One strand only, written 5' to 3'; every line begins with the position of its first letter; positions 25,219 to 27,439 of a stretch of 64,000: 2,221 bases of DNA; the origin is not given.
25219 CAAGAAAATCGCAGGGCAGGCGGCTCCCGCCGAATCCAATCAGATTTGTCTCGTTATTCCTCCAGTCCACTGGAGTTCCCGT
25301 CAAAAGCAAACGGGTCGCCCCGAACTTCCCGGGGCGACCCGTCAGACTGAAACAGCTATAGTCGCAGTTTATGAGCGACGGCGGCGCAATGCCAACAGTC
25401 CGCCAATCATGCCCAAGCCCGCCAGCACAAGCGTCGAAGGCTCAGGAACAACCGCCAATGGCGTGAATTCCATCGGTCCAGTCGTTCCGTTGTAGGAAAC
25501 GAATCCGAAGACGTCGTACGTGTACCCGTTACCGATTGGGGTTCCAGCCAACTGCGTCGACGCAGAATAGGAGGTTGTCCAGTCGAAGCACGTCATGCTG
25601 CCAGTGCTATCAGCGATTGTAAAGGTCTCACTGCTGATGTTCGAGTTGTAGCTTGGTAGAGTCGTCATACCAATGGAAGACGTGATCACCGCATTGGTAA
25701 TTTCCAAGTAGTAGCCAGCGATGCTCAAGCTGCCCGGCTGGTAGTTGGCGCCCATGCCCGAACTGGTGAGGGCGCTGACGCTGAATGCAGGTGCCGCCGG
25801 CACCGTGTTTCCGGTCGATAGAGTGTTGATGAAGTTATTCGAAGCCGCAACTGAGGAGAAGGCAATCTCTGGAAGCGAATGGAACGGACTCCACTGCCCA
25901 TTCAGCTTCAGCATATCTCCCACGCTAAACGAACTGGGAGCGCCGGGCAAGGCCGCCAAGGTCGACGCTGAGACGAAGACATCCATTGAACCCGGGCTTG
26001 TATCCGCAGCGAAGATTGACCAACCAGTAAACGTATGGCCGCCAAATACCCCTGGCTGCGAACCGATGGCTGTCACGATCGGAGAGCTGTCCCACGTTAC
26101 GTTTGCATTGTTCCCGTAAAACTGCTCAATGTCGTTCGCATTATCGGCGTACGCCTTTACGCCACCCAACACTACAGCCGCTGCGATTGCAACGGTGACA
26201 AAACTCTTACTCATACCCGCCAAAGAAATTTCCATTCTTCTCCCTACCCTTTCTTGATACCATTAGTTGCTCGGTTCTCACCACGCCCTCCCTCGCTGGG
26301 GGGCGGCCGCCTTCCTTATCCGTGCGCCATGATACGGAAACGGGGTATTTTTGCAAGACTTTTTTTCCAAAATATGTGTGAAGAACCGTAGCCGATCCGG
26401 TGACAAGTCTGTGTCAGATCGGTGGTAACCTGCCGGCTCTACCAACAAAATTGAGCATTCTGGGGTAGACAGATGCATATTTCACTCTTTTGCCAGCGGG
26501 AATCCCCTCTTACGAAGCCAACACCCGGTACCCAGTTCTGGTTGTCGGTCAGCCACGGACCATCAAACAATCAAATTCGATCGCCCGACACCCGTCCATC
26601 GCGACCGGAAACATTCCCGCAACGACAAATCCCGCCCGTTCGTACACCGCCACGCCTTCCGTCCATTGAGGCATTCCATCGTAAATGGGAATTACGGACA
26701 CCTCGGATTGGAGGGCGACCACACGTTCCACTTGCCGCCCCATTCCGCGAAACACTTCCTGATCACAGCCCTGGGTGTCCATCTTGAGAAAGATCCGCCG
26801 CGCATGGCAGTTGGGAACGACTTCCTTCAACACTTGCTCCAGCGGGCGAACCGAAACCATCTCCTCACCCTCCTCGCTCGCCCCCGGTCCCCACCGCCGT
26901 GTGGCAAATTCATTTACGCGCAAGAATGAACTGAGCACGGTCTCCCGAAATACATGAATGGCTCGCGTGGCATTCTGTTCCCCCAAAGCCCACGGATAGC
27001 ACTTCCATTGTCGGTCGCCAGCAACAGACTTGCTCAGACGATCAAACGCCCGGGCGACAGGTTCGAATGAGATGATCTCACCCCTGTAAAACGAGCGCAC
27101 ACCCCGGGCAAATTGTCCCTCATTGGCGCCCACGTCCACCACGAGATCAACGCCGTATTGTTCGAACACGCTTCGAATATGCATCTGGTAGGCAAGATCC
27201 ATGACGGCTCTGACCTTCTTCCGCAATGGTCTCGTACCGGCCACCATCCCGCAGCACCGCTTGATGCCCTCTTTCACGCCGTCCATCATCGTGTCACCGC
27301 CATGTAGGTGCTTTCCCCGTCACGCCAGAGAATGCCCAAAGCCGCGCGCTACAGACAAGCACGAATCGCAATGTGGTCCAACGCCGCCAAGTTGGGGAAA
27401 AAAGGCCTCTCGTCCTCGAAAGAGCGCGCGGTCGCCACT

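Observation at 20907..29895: Three paralogous TMTC/DUF1736 GT-C-like + TPR membrane proteins bracketing a PEP-CTERM protein and an FkbM methyltransferase: candidate protein O-glycosylation island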

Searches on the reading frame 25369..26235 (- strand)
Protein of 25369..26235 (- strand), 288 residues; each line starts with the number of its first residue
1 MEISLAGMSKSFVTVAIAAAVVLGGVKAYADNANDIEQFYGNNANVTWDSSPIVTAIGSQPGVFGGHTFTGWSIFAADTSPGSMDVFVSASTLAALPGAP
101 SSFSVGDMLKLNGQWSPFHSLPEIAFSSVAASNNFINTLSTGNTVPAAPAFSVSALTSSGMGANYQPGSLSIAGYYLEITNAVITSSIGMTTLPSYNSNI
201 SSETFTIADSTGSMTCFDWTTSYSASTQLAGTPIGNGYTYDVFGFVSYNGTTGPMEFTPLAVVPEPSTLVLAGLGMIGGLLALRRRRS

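Call 3: search_protein_families(library=pfam, proteins=[window:25369-26235:-], max_evalue=0.01)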
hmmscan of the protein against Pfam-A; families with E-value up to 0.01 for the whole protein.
window:25369-26235:- (288 aa): 1 family
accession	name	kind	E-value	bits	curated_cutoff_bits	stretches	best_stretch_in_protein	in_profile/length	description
PF07589.16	PEP-CTERM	-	4.8e-07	30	20.7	1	263-286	2-24/24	PEP-CTERM motif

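Call 4: search_protein_families(library=ncbifam, proteins=[window:25369-26235:-], max_evalue=0.01)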
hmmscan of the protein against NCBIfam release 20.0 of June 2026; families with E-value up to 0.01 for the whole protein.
window:25369-26235:- (288 aa): 8 families
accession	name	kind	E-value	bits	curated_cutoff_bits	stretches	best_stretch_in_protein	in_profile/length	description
TIGR02595.1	PEP_CTERM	domain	2.3e-05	24.9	16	1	263-287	1-23/24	PEP-CTERM sorting domain-containing protein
NF033554.9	floc_PepA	equivalog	0.00012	22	80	1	14-287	4-260/261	flocculation-associated PEP-CTERM protein PepA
NF038129.1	PEP_NF038129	equivalog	0.00014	21.8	65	1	256-287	167-193/194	NF038129 family PEP-CTERM protein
NF038125.1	PEP_CTERM_THxN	subfamily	0.00014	21.6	85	1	164-287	120-246/246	THxN family PEP-CTERM protein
NF041927.1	Xrt_dep_XDP1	equivalog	0.00032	20.8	125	1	156-287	110-242/242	exosortase-dependent surface protein XDP1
NF038124.1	PEP_CTERM_TLD_A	exception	0.0004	20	100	1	217-286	171-234/235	PEP_CTERM-anchored TLD domain-containing protein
NF035944.1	PEPxxWA-CTERM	domain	0.0031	17.4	35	1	263-286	1-24/24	PEPxxWA-CTERM sorting domain-containing protein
NF038120.1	PEP_CTERM_QFxxD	subfamily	0.0093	15.8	80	1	217-286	157-215/215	NF038120 family PEP-CTERM protein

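Call 29: find_homologous_proteins(query=window:25450-26145:-, max_evalue=0.001)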
Query window:25450-26145:- (232 aa): 34 proteins with E <= 0.001 among 706 candidates.
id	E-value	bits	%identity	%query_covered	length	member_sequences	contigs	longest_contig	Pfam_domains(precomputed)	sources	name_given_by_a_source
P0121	1.0e-143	495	100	100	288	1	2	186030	PF07589.17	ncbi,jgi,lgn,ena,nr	ncbi:MAG TPA: PEP-CTERM sorting domain-containing protein [Verrucomicrobiae bacterium]|nr:PEP-CTERM 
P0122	1.4e-85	305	63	100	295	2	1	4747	PF07589.17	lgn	-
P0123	2.5e-68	248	55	100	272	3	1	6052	PF07589.17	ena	-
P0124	3.9e-67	244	56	100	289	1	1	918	PF07589.17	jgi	-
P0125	1.6e-63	232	52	100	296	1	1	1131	PF07589.17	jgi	-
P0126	1.8e-63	232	53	100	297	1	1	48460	PF07589.17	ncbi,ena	-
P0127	1.9e-63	232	52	100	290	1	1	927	PF07589.17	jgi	-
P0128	1.9e-62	229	52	100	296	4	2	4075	PF07589.17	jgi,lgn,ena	-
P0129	4.4e-62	228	51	100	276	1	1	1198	-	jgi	jgi:hypothetical protein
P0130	5.2e-62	227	53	100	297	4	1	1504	PF07589.17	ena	-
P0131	9.6e-62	227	53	100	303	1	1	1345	PF07589.17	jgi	-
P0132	1.5e-61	226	51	100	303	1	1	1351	PF07589.17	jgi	jgi:hypothetical protein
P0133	2.0e-61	225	50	100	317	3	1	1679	PF07589.17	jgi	-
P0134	3.0e-61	225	52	100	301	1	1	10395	PF07589.17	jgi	jgi:PEP-CTERM motif-containing protein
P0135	1.1e-60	223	51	100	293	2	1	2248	PF07589.17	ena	-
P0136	1.2e-60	223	53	100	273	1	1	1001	PF07589.17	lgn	-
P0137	3.9e-60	221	51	100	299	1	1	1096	PF07589.17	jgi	-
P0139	6.0e-60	221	51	100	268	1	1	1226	PF07589.17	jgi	-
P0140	6.8e-58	214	49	100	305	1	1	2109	PF07589.17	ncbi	-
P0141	7.0e-57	211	50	100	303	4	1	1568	PF07589.17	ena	-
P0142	1.1e-53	200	50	98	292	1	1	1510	PF07589.17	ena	-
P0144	2.1e-52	196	46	98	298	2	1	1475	PF07589.17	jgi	jgi:hypothetical protein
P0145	1.1e-49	187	47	100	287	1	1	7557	PF07589.17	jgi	jgi:PEP-CTERM motif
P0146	9.6e-49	184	47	100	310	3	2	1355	PF07589.17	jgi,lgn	-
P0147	5.0e-44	169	46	100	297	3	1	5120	PF07589.17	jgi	-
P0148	8.1e-41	158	43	100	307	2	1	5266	PF07589.17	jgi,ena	-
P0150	1.5e-40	157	46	100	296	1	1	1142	PF07589.17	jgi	jgi:hypothetical protein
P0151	2.2e-37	147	51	69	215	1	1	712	PF07589.17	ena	-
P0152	1.2e-33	135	42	93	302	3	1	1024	PF07589.17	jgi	-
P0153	6.7e-24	103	39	100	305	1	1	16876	PF07589.17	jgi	jgi:hypothetical protein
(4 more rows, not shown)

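Call 38: find_related_loci(query=A5, collection=genome_contigs, flank=10000)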
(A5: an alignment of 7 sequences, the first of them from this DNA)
Query A5 (232 aa) in genome_contigs; peptide patterns used: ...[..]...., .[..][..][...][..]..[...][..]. (x = any residue, [..] = any of these).
29 stretches matched a pattern; 4 encode a relative of the query (tblastn E <= 1e-3); 4 distinct loci.
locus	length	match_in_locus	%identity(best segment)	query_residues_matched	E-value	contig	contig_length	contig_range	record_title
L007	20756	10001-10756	42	1-232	5e-41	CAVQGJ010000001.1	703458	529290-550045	MAG: uncultured Verrucomicrobiae bacterium isolate MFD05512.bin.2.136 genome assembly, contig: contig_10468, whole genom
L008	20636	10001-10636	41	11-232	8e-35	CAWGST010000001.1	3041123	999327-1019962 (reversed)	MAG: uncultured Verrucomicrobiae bacterium isolate MFD05580.bin.1.36 genome assembly, contig: contig_2078, whole genome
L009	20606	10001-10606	40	2-232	2e-34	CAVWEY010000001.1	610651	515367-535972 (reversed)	MAG: uncultured Planctomycetaceae bacterium isolate MFD01231.bin.2.31 genome assembly, contig: contig_5621, whole genome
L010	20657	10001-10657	37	2-231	2e-25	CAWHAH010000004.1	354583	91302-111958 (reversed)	MAG: uncultured Verrucomicrobiae bacterium isolate MFD01231.bin.2.53 genome assembly, contig: contig_12304, whole genome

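Call 56: predict_structure(alignment_id=A7)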
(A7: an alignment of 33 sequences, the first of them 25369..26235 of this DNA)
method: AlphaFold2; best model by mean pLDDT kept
length: 288 residues; sequences in the alignment: 33
mean_pLDDT: 84.6   pTM: 0.77
mean pLDDT of the five models: 84.6, 84.3, 81.3, 81.2, 79.7
residues with pLDDT >= 90: 164; 70-90: 69; 50-70: 43; < 50: 12
segments of 3 or more residues with pLDDT < 50: 1-3, 161-168
pLDDT, mean of each block of 10 residues (from residue 1): 52 60 61 86 90 96 97 91 89 93 97 89 86 90 93 81 46 82 95 93 95 93 96 96 88 84 77 77 78
secondary structure, 60 per line:
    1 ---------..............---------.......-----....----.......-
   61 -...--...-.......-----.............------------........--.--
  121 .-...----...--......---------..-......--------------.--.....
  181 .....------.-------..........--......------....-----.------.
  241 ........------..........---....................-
elements in order: H10-23 H33-39 E45-48 E53-59 E62-64 E67-69 E71-77 E83-89 H90-95 E108-115 E123-125 E135-140 H153-158 E176-185 H200-203 E204-209 E212-217 H224-227 E240-248 E255-264 H268-287

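Call 76: search_protein_families(library=pfam, proteins=[L007:7549-8748:+, L007:13410-14609:+, L008:3507-4706:+, L010:7359-8558:-, L010:11823-13022:-], max_evalue=1)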
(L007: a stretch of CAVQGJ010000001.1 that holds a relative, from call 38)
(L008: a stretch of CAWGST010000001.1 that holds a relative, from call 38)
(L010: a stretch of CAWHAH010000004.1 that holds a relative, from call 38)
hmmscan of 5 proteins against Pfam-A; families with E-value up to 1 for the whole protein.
L007:7549-8748:+ (400 aa): 0 families

L007:13410-14609:+ (400 aa): 0 families

L008:3507-4706:+ (400 aa): 0 families

L010:7359-8558:- (400 aa): 1 family
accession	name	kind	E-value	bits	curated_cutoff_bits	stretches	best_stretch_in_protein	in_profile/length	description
PF13231.12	PMT_2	-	0.0037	17.9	26.1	1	83-200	16-128/160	Dolichyl-phosphate-mannose-protein mannosyltransferase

L010:11823-13022:- (400 aa): 0 families

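Call 81: find_encoding_contigs(protein=P0121, flank=2000, max_places=3)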
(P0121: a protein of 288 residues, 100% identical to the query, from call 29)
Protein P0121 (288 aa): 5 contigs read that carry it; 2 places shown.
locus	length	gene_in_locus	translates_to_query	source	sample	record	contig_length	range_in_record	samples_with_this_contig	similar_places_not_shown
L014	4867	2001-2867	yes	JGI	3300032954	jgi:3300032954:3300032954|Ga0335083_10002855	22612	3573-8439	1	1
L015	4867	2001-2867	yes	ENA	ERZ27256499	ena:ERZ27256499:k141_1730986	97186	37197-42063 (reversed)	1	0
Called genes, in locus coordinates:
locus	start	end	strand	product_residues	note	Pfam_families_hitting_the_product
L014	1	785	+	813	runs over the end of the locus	PF13231:PMT_2, PF13432:TPR_16, PF13414:TPR_11, PF13424:TPR_12, PF00515:TPR_1, PF03704:BTAD, PF13432:TPR_16, PF14559:TPR_19, +31 more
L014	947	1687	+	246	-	PF05050:Methyltransf_21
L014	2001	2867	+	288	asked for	PF07589:PEP_exosort_dom (weak)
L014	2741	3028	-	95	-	-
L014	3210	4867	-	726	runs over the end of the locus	PF13414:TPR_11, PF13432:TPR_16, PF00515:TPR_1 (weak), PF13414:TPR_11 (weak), PF13432:TPR_16 (weak), PF13429:TPR_15 (weak), PF13432:TPR_16, PF13432:TPR_16, +26 more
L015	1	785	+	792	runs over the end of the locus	PF13231:PMT_2, PF13432:TPR_16, PF13424:TPR_12, PF13414:TPR_11, PF00515:TPR_1, PF03704:BTAD, PF13414:TPR_11, PF13432:TPR_16, +31 more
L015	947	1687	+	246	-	PF05050:Methyltransf_21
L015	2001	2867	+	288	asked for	PF07589:PEP_exosort_dom (weak)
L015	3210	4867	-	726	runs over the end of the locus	PF13414:TPR_11, PF13432:TPR_16, PF00515:TPR_1 (weak), PF13414:TPR_11 (weak), PF13432:TPR_16 (weak), PF13429:TPR_15 (weak), PF13432:TPR_16, PF13432:TPR_16, +26 more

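Call 82: find_related_loci(query=A5, collection=metagenome_contigs, flank=10000)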
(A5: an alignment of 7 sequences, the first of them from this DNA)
Query A5 (232 aa) in metagenome_contigs; peptide patterns used: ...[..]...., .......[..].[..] (x = any residue, [..] = any of these).
181 stretches matched a pattern; 54 encode a relative of the query (tblastn E <= 1e-3); 54 distinct loci.
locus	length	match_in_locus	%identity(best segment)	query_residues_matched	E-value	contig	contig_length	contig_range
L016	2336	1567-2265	55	1-232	2e-77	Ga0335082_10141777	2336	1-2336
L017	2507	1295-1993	55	1-232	7e-77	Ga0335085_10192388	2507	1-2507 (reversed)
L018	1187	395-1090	53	1-232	4e-78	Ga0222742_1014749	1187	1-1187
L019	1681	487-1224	51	1-232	4e-75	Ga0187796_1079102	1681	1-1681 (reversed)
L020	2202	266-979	52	1-232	9e-73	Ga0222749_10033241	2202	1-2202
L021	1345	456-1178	53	1-232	3e-75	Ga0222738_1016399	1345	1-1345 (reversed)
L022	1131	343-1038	52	1-232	1e-75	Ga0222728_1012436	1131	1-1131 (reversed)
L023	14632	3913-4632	51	1-232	9e-67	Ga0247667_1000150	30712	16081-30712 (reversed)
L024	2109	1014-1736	49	2-232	3e-67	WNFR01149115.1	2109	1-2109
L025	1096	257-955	51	1-232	2e-69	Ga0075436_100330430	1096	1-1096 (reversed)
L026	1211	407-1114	49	1-232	2e-67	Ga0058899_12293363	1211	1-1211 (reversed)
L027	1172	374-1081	47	1-232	1e-63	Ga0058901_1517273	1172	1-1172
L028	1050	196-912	45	1-232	1e-62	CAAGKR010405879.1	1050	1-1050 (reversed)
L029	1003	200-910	44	1-232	6e-62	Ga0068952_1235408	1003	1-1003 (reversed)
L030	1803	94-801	44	1-232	1e-58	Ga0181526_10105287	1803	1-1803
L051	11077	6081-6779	39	22-232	1e-33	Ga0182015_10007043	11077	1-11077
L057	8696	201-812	39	16-231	7e-26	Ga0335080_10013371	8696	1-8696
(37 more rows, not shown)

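Call 86: search_protein_families(library=pfam, proteins=[L023:1497-3188:+, L023:4872-5783:+, L023:5901-9050:+, L051:3976-5505:+, L051:7696-8793:+, L051:9010-11076:+, L057:1362-2912:+, L057:4297-6339:-, L023:2-1699:-, L051:2523-3905:-], max_evalue=0.001)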
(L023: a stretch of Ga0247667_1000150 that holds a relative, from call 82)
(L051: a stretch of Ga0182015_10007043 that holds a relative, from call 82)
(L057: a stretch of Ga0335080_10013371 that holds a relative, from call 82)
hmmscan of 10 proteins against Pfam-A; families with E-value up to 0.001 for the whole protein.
L023:1497-3188:+ (563 aa): 5 families
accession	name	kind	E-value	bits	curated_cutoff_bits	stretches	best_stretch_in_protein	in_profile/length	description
PF04542.20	Sigma70_r2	-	1.8e-12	47.3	24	1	24-92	1-71/71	Sigma-70 region 2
PF04545.22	Sigma70_r4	-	1.3e-09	37.8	24.1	1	123-171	2-50/50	Sigma-70, region 4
PF08281.18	Sigma70_r4_2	-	2.7e-09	37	25.7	1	119-169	4-54/54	Sigma-70, region 4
PF17675.6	APG6_N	-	0.00036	21.4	45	1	262-313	44-95/132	Apg6 coiled-coil region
PF07795.16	DUF1635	-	0.00089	19.6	27.2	0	267-374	22-131/223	Protein of unknown function (DUF1635)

L023:4872-5783:+ (303 aa): 2 families
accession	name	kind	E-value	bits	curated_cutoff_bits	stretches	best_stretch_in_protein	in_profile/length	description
PF07963.17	N_methyl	-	1.5e-11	43.8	21.2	1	53-77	3-27/27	Prokaryotic N-terminal methylation motif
PF07596.16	SBP_bac_10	-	1.3e-09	38.9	23.3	1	82-188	2-122/268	Protein of unknown function (DUF1559)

L023:5901-9050:+ (1049 aa): 1 family
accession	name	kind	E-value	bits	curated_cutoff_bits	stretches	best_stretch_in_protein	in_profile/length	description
PF19190.6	BACON_2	-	8.2e-06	26.1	25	0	458-513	19-70/94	Viral BACON domain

L051:3976-5505:+ (509 aa): 1 family
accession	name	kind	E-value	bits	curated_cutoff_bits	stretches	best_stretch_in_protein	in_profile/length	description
PF02133.21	Transp_cyt_pur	-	2e-125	419.5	23.5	1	43-489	1-439/440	Permease for cytosine/purines, uracil, thiamine, allantoin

L051:7696-8793:+ (365 aa): 0 families

L051:9010-11076:+ (689 aa): 0 families

L057:1362-2912:+ (516 aa): 1 family
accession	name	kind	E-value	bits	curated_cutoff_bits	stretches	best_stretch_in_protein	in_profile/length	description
PF00450.28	Peptidase_S10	-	6.7e-14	52.5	21.9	1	82-253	21-182/420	Serine carboxypeptidase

L057:4297-6339:- (680 aa): 0 families

L023:2-1699:- (566 aa): 3 families
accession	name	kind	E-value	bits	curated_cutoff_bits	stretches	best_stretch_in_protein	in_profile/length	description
PF04542.20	Sigma70_r2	-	4.7e-15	55.6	24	1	142-210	1-71/71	Sigma-70 region 2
PF08281.18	Sigma70_r4_2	-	1.3e-11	44.4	25.7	1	243-294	3-54/54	Sigma-70, region 4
PF04545.22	Sigma70_r4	-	8.1e-06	25.7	24.1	1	248-292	2-46/50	Sigma-70, region 4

L051:2523-3905:- (460 aa): 2 families
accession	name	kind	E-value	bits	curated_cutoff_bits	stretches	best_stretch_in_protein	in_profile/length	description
PF01979.26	Amidohydro_1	-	1.6e-29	103.6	25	1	50-436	1-344/345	Amidohydrolase family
PF07969.17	Amidohydro_3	-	8.5e-14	52.3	29.7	2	357-399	405-447/472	Amidohydrolase family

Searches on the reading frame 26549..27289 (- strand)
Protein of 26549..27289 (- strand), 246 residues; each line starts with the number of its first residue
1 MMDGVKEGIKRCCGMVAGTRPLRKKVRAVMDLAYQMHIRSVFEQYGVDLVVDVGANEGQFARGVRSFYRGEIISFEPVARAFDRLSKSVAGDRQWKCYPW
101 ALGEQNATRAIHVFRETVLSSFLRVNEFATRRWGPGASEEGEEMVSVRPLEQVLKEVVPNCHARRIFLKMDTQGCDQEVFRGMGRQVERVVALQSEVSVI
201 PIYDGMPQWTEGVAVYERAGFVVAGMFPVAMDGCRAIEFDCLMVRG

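Call 3: search_protein_families(library=pfam, proteins=[window:26549-27289:-], max_evalue=0.01)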
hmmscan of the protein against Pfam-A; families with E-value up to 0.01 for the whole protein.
window:26549-27289:- (246 aa): 1 family
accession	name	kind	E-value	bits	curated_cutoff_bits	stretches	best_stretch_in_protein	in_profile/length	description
PF05050.19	Methyltransf_21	-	2.9e-10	41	22.7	1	52-203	1-153/173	Methyltransferase FkbM domain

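Call 4: search_protein_families(library=ncbifam, proteins=[window:26549-27289:-], max_evalue=0.01)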
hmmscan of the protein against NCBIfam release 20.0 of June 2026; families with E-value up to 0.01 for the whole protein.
window:26549-27289:- (246 aa): 1 family
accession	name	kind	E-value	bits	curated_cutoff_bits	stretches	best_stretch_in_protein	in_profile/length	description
TIGR01444.1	fkbM_fam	subfamily_domain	7.1e-19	68.7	37.7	1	50-189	2-133/143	FkbM family methyltransferase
